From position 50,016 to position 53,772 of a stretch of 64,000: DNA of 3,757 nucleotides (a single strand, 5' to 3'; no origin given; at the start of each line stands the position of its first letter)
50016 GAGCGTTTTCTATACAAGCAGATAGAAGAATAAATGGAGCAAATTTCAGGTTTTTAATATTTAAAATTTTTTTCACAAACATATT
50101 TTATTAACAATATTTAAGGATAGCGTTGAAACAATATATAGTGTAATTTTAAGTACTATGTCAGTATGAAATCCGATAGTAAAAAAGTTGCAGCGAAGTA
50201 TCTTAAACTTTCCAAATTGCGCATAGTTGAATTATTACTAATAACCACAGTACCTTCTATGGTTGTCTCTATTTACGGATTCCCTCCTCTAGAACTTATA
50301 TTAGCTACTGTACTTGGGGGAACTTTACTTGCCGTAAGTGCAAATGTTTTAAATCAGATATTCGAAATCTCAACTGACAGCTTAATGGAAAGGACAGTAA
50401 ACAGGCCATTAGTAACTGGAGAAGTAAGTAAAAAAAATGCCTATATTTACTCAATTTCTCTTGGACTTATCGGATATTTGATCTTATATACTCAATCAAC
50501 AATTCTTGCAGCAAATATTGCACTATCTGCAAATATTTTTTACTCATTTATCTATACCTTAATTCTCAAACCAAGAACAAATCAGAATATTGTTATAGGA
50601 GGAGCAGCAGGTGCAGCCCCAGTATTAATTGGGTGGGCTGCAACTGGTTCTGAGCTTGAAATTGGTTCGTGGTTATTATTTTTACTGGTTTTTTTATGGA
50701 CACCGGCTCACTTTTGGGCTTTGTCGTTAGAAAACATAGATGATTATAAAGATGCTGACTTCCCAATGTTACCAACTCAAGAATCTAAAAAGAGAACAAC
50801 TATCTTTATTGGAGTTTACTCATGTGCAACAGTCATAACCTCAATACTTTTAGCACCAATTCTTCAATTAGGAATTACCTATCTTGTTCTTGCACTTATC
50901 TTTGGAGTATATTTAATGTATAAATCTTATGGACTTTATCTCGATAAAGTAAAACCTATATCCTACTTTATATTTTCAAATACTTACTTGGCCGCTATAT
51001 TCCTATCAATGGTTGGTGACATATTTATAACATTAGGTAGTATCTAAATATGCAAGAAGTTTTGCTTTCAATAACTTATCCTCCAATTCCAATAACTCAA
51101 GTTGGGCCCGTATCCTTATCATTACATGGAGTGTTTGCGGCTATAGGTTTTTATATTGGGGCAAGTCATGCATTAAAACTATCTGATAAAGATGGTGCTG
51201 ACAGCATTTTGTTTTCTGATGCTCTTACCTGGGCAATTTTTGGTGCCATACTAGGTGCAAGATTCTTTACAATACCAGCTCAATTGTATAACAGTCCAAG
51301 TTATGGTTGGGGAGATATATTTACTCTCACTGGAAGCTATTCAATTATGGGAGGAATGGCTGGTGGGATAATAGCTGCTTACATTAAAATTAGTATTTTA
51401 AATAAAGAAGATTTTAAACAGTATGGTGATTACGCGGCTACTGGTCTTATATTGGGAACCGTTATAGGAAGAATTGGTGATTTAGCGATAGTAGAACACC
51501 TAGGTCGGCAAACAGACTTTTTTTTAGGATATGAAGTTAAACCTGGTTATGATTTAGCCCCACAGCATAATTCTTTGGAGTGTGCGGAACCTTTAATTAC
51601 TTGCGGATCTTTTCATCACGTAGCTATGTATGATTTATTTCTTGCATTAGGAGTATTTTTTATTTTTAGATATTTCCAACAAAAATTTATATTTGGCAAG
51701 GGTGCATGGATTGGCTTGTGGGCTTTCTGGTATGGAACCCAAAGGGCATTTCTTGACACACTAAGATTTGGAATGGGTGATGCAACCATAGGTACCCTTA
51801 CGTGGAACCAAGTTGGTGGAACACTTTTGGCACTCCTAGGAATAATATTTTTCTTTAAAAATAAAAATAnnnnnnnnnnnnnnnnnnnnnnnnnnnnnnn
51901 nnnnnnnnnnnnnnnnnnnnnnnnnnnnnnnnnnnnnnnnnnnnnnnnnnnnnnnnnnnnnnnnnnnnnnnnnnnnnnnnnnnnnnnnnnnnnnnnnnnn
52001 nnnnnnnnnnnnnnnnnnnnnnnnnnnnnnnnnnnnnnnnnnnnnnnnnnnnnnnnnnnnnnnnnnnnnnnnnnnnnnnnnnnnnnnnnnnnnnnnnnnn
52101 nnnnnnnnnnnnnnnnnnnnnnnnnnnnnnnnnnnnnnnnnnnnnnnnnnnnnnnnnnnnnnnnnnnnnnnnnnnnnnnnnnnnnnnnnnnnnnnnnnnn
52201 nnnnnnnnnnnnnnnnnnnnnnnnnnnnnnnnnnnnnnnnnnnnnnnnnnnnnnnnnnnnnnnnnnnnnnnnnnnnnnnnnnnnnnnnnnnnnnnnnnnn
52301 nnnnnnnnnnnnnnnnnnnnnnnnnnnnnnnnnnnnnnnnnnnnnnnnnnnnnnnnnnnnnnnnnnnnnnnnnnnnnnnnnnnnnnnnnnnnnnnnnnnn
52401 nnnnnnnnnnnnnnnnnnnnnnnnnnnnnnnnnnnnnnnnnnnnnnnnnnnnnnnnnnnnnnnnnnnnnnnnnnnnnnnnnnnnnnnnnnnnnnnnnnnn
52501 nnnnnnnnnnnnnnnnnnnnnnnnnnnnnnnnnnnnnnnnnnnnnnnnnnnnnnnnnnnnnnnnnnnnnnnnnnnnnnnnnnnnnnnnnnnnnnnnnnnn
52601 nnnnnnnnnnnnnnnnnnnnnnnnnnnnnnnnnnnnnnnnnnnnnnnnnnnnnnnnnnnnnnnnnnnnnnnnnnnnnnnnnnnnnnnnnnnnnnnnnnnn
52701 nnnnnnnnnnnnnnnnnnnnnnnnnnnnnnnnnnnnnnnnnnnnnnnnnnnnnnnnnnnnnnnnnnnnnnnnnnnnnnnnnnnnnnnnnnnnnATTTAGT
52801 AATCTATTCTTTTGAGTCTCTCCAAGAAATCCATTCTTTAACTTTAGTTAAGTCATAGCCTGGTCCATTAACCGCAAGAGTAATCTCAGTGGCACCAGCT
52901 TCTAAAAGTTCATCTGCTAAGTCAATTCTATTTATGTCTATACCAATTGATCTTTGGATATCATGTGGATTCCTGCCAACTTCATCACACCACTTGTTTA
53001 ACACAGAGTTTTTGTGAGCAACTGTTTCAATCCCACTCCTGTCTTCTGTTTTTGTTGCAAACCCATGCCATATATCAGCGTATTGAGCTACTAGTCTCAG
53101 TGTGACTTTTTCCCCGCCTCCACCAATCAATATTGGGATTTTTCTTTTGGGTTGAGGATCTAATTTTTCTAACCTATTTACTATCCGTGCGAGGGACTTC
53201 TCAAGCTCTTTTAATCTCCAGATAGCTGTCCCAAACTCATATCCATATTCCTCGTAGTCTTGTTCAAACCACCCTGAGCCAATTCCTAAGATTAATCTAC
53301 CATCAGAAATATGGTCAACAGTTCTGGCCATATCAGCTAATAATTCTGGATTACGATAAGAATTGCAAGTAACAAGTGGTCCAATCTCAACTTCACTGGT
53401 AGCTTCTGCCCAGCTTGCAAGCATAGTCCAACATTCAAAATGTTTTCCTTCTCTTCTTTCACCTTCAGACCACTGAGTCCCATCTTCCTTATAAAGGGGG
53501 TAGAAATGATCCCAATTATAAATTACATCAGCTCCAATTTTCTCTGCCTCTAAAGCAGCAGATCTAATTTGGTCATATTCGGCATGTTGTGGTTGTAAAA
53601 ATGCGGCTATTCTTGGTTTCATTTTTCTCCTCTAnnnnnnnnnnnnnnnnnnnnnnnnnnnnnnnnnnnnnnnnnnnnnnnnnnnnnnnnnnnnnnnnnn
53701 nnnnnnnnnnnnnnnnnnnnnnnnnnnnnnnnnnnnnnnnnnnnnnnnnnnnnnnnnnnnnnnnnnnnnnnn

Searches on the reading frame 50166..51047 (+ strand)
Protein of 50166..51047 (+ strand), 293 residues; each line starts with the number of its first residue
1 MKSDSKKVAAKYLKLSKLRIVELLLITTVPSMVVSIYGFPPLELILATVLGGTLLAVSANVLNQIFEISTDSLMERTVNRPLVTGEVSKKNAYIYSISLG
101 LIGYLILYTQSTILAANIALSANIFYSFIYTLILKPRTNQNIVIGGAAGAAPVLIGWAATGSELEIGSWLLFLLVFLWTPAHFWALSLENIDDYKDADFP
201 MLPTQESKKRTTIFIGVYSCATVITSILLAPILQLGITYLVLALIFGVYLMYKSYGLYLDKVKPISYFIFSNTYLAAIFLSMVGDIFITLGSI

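Call 19: search_protein_families(library=ncbifam, max_evalue=1e-20, proteins=[window:50166-51047:+])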
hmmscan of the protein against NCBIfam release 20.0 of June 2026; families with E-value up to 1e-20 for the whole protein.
window:50166-51047:+ (293 aa): 3 families
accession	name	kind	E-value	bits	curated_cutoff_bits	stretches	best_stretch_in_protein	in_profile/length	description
NF003349.0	PRK04375.1-2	equivalog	3.7e-93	312.2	246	1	4-288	20-312/318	heme o synthase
TIGR01473.1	cyoE_ctaB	equivalog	4.6e-82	275.9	210.3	1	11-283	2-278/281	heme o synthase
NF003348.0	PRK04375.1-1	equivalog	2e-48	165.3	285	1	10-286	4-283/292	heme o synthase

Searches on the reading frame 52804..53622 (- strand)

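Call 7: search_protein_families(library=pfam, proteins=[window:52804-53622:-])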
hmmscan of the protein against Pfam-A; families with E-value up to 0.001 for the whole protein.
window:52804-53622:- (272 aa): 1 family
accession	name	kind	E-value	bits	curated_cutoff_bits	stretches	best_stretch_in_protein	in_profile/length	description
PF00296.26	Bac_luciferase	-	3.3e-26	92.8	27.9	1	10-195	16-198/314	Luciferase-like monooxygenase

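Call 8: search_protein_families(library=ncbifam, proteins=[window:52804-53622:-])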
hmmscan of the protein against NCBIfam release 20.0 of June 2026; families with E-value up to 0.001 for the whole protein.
window:52804-53622:- (272 aa): 19 families
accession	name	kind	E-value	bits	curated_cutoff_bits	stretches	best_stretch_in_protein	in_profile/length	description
TIGR03856.1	F420_MSMEG_2906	subfamily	6.3e-109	363.3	243.7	1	4-269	2-249/249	LLM class F420-dependent oxidoreductase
TIGR03560.1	F420_Rv1855c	subfamily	6.9e-53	179.8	231.4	2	7-150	4-137/227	TIGR03560 family F420-dependent LLM class oxidoreductase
TIGR03619.1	F420_Rv2161c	subfamily_domain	3.9e-30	105.2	166.9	2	22-138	3-120/247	TIGR03619 family F420-dependent LLM class oxidoreductase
TIGR03621.1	F420_MSMEG_2516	subfamily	3.8e-27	95.2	213.15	1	67-196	45-183/295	TIGR03621 family F420-dependent LLM class oxidoreductase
TIGR03571.1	lucif_BA3436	subfamily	5.8e-14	52.1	303.9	1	58-215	63-225/304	TIGR03571 family LLM class oxidoreductase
NF002619.0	PRK02271.1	equivalog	4.5e-13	49.2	276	1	63-183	41-172/329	5,10-methylenetetrahydromethanopterin reductase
TIGR03557.1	F420_G6P_family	subfamily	1.1e-12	47.8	210.4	1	19-118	15-104/316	TIGR03557 family F420-dependent LLM class oxidoreductase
TIGR03559.1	F420_Rv3520c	subfamily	6.8e-12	45.1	335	1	61-150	37-126/325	LLM class F420-dependent oxidoreductase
TIGR03564.1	F420_MSMEG_4879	subfamily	3e-10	40.2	234.25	1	62-150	24-112/265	TIGR03564 family F420-dependent LLM class oxidoreductase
TIGR03555.1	F420_mer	equivalog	4.7e-09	36.1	348.7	1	64-146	40-121/325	5,10-methylenetetrahydromethanopterin reductase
TIGR04021.1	LLM_DMSO2_sfnG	equivalog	2.2e-08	33.9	382.95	1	62-130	61-128/350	dimethylsulfone monooxygenase SfnG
TIGR03612.1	RutA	equivalog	3.9e-08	33.2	498.3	1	61-133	64-135/355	pyrimidine utilization protein A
TIGR03617.1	F420_MSMEG_2256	subfamily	1.1e-07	31.1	278.15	1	66-145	23-102/318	TIGR03617 family F420-dependent LLM class oxidoreductase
TIGR04024.1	F420_NP1902A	hypoth_equivalog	7.4e-07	28.2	345.4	1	63-139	41-117/330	TIGR04024 family LLM class F420-dependent oxidoreductase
TIGR04465.1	ArgArg_F420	equivalog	1.1e-06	27.9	470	1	16-118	59-151/364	F420-dependent hydroxymycolic acid dehydrogenase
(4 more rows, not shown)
